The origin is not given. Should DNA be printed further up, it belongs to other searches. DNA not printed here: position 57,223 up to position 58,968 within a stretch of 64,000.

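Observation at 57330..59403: AT-rich two-gene insertion (4-TM protein plus 481-aa protein) in the convergent lptG/alr intergenic gap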

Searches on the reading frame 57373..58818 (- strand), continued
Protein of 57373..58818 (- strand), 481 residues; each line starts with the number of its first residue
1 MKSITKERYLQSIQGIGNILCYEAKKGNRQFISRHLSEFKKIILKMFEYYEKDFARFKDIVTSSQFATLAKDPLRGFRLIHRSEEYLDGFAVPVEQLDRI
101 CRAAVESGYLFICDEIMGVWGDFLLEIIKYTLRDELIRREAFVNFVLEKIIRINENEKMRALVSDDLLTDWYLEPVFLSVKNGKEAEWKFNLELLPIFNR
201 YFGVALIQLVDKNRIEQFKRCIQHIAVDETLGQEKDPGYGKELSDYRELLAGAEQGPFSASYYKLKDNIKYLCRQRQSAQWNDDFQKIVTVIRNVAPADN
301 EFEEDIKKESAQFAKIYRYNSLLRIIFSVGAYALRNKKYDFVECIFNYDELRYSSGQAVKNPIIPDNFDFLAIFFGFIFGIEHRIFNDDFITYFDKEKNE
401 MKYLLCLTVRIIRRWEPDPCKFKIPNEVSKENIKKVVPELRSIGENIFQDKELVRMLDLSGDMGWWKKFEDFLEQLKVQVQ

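Call 80: search_protein_families(library=pfam, proteins=[L021:1168-3060:+, L021:3067-4389:+, L021:7336-7920:+, L021:7860-9464:+, L025:8324-9430:+, L025:7284-8315:+, L024:4827-5699:+, L037:1146-1922:+, L028:2018-2806:+, L020:279-1667:+], max_evalue=0.001)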
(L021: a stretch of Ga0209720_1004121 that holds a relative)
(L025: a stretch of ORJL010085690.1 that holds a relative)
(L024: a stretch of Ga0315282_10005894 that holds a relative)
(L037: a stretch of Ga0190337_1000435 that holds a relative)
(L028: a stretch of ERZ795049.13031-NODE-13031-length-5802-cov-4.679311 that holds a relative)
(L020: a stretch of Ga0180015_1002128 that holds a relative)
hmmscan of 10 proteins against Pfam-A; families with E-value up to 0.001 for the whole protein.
L021:1168-3060:+ (631 aa): 5 families
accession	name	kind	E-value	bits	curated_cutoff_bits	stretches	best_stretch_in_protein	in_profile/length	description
PF02384.22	N6_Mtase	-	1.4e-32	113.7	20.4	1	296-558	17-236/311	N-6 DNA Methylase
PF13588.12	HSDR_N_2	-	6e-19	68.6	25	1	37-148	1-110/110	Type I restriction enzyme R protein N terminus (HSDR_N)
PF07669.17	Eco57I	-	2.1e-09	38.2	25.3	1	373-533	3-165/171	Eco57I restriction-modification methylase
PF01170.24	UPF0020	-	1.4e-05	25.3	22.3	1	317-393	21-99/197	RMKL-like, methyltransferase domain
PF20473.4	MmeI_Mtase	-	0.00041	20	27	1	325-394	20-86/259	MmeI, DNA-methyltransferase domain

L021:3067-4389:+ (441 aa): 1 family
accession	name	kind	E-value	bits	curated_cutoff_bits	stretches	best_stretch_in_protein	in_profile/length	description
PF01420.25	Methylase_S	-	2.1e-18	67.5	22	2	36-184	8-145/168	Type I restriction modification DNA specificity domain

L021:7336-7920:+ (195 aa): 0 families

L021:7860-9464:+ (535 aa): 3 families
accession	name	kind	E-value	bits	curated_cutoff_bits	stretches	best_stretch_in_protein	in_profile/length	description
PF00239.26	Resolvase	-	3.3e-21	76.3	23.3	1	35-180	2-144/145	Resolvase, N terminal domain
PF07508.19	Recombinase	-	1.2e-18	67.7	21.1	1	203-289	2-101/102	Recombinase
PF13408.12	Zn_ribbon_recom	-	1.6e-08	35.2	25.3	1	303-355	2-58/58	Recombinase zinc beta ribbon domain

L025:8324-9430:+ (369 aa): 4 families
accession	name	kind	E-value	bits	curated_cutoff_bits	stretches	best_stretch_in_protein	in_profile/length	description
PF03235.19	GmrSD_N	-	1.1e-16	61.9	33.2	1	34-154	13-198/199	GmrSD restriction endonuclease, N-terminal domain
PF01844.29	HNH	-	2.7e-08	34.2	21.4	1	318-366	1-44/47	HNH endonuclease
PF14279.12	HNH_5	-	0.00013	22.3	27.5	1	318-364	1-41/56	HNH endonuclease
PF09484.15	Cas_TM1802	-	0.00055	19.3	25.1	1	85-327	6-207/602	CRISPR-associated protein TM1802 (cas_TM1802)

L025:7284-8315:+ (344 aa): 1 family
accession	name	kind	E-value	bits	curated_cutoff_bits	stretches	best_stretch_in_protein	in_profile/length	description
PF13651.11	EcoRI_methylase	-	4.8e-124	414.6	26.4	1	9-343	2-345/345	Adenine-specific methyltransferase EcoRI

L024:4827-5699:+ (291 aa): 1 family
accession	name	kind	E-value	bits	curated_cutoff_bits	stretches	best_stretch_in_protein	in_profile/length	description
PF18899.5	DUF5655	-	1.5e-10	41.5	24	1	185-290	4-109/109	Domain of unknown function (DUF5655)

L037:1146-1922:+ (259 aa): 0 families

L028:2018-2806:+ (263 aa): 1 family
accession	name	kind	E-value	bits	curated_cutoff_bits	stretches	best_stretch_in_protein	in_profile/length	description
PF09520.16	RE_TdeIII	-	4.3e-77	259.4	27.2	1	5-244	2-242/242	Type II restriction endonuclease, TdeIII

L020:279-1667:+ (463 aa): 0 families

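Call 86: find_encoding_contigs(protein=P0050, flank=8000, max_places=2)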
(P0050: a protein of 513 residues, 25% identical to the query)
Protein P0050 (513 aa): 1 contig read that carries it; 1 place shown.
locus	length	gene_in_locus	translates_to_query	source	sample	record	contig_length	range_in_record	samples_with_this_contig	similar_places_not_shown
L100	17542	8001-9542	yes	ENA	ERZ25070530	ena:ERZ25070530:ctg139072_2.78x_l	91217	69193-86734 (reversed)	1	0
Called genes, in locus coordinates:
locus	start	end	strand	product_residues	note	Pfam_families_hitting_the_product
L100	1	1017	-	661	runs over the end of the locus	PF25225:DUF7843, PF13387:Lnb_N, PF25222:DUF7840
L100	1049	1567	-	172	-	PF11220:DUF3015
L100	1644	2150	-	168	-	PF11220:DUF3015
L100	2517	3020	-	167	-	PF11220:DUF3015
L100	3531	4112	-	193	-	PF02660:G3P_acyltransf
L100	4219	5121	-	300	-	PF00140:Sigma70_r1_2, PF04542:Sigma70_r2, PF04539:Sigma70_r3, PF04545:Sigma70_r4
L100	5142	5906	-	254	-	PF12895:ANAPC3 (faint), PF13512:TPR_18 (weak), PF09976:TPR_21 (faint), PF13424:TPR_12 (faint), PF13428:TPR_14 (faint), PF13525:YfiO, PF14559:TPR_19 (faint), PF13174:TPR_6 (weak), +5 more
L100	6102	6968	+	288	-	PF01618:MotA_ExbB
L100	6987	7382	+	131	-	PF02472:ExbD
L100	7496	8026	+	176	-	-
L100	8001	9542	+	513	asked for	-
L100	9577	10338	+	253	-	-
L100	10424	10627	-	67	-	PF01541:GIY-YIG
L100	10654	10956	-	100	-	-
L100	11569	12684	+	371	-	PF02127:Peptidase_M18, PF05343:Peptidase_M42 (faint)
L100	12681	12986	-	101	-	PF08712:Nfu_N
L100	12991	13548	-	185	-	PF00515:TPR_1, PF07719:TPR_2 (weak), PF13371:TPR_9, PF13414:TPR_11, PF13432:TPR_16, PF12895:ANAPC3 (weak), PF00515:TPR_1, PF14559:TPR_19, +14 more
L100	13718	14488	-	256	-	PF00005:ABC_tran, PF02463:SMC_N (faint), PF13304:AAA_21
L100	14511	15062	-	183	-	PF00300:His_Phos_1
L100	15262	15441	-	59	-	-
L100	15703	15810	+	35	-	-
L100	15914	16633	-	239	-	PF04238:DUF420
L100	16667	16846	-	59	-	-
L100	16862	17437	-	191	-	-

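Call 87: find_encoding_contigs(protein=P0069, flank=8000, max_places=2)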
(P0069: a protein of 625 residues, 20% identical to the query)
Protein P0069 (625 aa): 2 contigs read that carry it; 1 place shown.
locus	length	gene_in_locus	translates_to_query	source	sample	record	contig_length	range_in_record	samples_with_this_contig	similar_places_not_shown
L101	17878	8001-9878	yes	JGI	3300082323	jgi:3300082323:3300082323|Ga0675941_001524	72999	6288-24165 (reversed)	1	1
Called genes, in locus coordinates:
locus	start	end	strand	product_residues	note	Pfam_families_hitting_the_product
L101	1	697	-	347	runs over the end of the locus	PF03480:DctP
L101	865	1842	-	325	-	-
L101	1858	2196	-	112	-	PF11950:DUF3467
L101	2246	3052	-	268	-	PF13581:HATPase_c_2, PF02518:HATPase_c (weak), PF01740:STAS (weak)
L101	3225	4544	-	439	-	PF03781:FGE-sulfatase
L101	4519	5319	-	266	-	PF00515:TPR_1 (faint), PF07719:TPR_2 (faint), PF13181:TPR_8 (faint), PF13414:TPR_11 (weak), PF13428:TPR_14 (faint), PF17874:TPR_MalT (weak)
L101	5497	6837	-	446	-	PF00005:ABC_tran (faint), PF00009:GTP_EFTU, PF01926:MMR_HSR1, PF02421:FeoB_N, PF00009:GTP_EFTU, PF01926:MMR_HSR1, PF02421:FeoB_N, PF14714:KH_dom-like, +9 more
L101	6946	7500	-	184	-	PF01184:Gpr1_Fun34_YaaH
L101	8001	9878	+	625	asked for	-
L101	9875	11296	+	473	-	PF00884:Sulfatase, PF01663:Phosphodiest, PF16347:SGSH_C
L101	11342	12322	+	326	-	PF07931:CPT, PF13671:AAA_33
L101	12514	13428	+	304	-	PF00483:NTP_transferase, PF12804:NTP_transf_3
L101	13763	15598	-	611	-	-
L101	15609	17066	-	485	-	PF13346:ABC2_membrane_5 (faint)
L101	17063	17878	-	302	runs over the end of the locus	PF00005:ABC_tran, PF13304:AAA_21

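Call 88: find_encoding_contigs(protein=P0031, flank=8000, max_places=2)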
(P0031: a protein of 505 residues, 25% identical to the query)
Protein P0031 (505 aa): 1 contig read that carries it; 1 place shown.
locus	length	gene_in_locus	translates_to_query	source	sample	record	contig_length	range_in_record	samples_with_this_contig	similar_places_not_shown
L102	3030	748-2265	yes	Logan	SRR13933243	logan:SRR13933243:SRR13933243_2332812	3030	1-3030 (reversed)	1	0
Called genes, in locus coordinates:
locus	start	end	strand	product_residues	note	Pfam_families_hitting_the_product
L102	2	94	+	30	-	?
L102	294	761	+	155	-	-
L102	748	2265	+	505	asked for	-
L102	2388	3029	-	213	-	?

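Call 103: search_solved_structures(query=A2, max_evalue=10)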
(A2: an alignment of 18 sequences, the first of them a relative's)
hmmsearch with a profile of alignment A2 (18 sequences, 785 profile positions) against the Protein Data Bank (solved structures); distinct sequences matched with E-value up to 10: 9.
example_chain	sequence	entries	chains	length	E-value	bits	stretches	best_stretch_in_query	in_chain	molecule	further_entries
5h7c_A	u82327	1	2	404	0.0082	17.6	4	124-166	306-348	Immunoglobulin G-binding protein A, DHR14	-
5cwh_A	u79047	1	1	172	0.012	17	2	124-166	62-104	Designed helical repeat protein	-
5h78_A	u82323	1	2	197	0.015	16.7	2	121-166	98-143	cAMP-dependent protein kinase type II-alpha regulatory subunit,DHR14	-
2mi7_A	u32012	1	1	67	0.15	13.4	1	263-323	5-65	de novo protein a3Y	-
1lq7_A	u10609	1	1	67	0.32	12.3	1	263-323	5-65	Alpha3W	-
2lxy_A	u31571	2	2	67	0.32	12.3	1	263-323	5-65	2-mercaptophenol-alpha3C | 4-mercaptophenol-alpha3C protein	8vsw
8rz0_A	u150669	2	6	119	1.2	10.4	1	444-546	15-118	RH5-34EM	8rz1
3jqh_A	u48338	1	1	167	2.1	9.6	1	259-313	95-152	C-type lectin domain family 4 member M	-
8fbk_A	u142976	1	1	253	7.7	7.7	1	125-166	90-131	KWOCA_65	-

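Call 105: list_cluster_members(proteins=[P0009, P0011, P0012, P0014, P0016, P0019, P0021, P0030, P0034, P0040])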
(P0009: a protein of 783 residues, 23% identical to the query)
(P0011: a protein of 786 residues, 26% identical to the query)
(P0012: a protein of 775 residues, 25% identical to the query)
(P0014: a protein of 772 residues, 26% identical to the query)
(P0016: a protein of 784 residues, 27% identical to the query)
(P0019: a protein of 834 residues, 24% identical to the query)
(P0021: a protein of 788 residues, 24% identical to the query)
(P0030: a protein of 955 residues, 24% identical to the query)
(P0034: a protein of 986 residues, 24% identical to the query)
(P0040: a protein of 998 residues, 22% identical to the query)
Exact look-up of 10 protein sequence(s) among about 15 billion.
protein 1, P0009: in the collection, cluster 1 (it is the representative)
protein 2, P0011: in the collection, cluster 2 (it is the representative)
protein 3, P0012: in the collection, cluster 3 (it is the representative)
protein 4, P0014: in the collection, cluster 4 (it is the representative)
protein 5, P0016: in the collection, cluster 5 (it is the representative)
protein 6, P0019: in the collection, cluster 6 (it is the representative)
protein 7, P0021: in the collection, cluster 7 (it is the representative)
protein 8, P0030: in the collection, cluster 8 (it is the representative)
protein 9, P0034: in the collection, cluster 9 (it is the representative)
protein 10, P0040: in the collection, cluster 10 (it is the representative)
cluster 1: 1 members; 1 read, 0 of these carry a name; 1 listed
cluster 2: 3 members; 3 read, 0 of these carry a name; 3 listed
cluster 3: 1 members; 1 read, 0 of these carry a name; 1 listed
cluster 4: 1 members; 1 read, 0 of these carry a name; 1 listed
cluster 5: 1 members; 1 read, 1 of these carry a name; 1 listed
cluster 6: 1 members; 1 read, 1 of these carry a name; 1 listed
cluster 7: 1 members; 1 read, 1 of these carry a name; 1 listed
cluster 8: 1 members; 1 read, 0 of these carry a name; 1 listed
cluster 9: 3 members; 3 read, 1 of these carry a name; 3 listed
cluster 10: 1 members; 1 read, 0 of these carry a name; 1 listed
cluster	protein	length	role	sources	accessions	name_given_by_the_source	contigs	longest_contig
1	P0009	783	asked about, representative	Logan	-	-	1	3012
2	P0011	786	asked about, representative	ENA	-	-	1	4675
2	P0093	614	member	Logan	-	-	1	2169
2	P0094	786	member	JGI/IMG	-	-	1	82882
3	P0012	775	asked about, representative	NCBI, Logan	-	-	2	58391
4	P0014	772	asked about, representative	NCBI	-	-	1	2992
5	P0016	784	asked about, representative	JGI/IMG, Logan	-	hypothetical protein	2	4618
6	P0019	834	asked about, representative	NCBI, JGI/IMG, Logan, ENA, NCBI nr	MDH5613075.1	MAG: hypothetical protein OEY66_11540 [Gammaproteobacteria bacterium] | hypothetical protein [Gammaproteobacteria bacterium]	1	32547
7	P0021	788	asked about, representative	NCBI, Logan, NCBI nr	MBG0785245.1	MAG: hypothetical protein H0S79_09090 [Anaerolineaceae bacterium] | hypothetical protein [Anaerolineaceae bacterium]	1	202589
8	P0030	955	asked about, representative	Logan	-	-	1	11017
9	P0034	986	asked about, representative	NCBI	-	-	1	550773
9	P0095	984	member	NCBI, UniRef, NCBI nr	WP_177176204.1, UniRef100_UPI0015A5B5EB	hypothetical protein [Trichormus sp. NMC-1] | hypothetical protein n=1 Tax=Trichormus sp. NMC-1 TaxID=1853259 RepID=UPI0015A5B5EB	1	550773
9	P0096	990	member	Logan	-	-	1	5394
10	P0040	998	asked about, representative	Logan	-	-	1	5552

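Call 106: find_related_loci(query=P0001, collection=viral_contigs, flank=8000)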
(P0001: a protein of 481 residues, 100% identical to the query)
Query P0001 (481 aa) in viral_contigs; peptide patterns used: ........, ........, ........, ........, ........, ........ (x = any residue, [..] = any of these).
6 stretches matched a pattern, but none encodes a relative of the query by tblastn (E <= 1e-3).

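Call 107: find_related_loci(query=P0087, collection=viral_contigs, flank=8000)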
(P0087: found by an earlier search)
Query P0087 (626 aa) in viral_contigs; peptide patterns used: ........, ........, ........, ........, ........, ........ (x = any residue, [..] = any of these).
3 stretches matched a pattern, but none encodes a relative of the query by tblastn (E <= 1e-3).

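Call 108: search_dna_similar(query=P0001, collection=phages, mode=protein, max_evalue=0.01)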
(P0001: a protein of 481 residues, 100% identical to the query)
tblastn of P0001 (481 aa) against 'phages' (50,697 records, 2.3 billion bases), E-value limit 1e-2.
No match.

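Call 109: search_dna_similar(query=P0001, collection=plasmids, mode=protein, max_evalue=0.01)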
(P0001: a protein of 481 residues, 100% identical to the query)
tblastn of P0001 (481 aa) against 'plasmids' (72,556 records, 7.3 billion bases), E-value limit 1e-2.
No match.
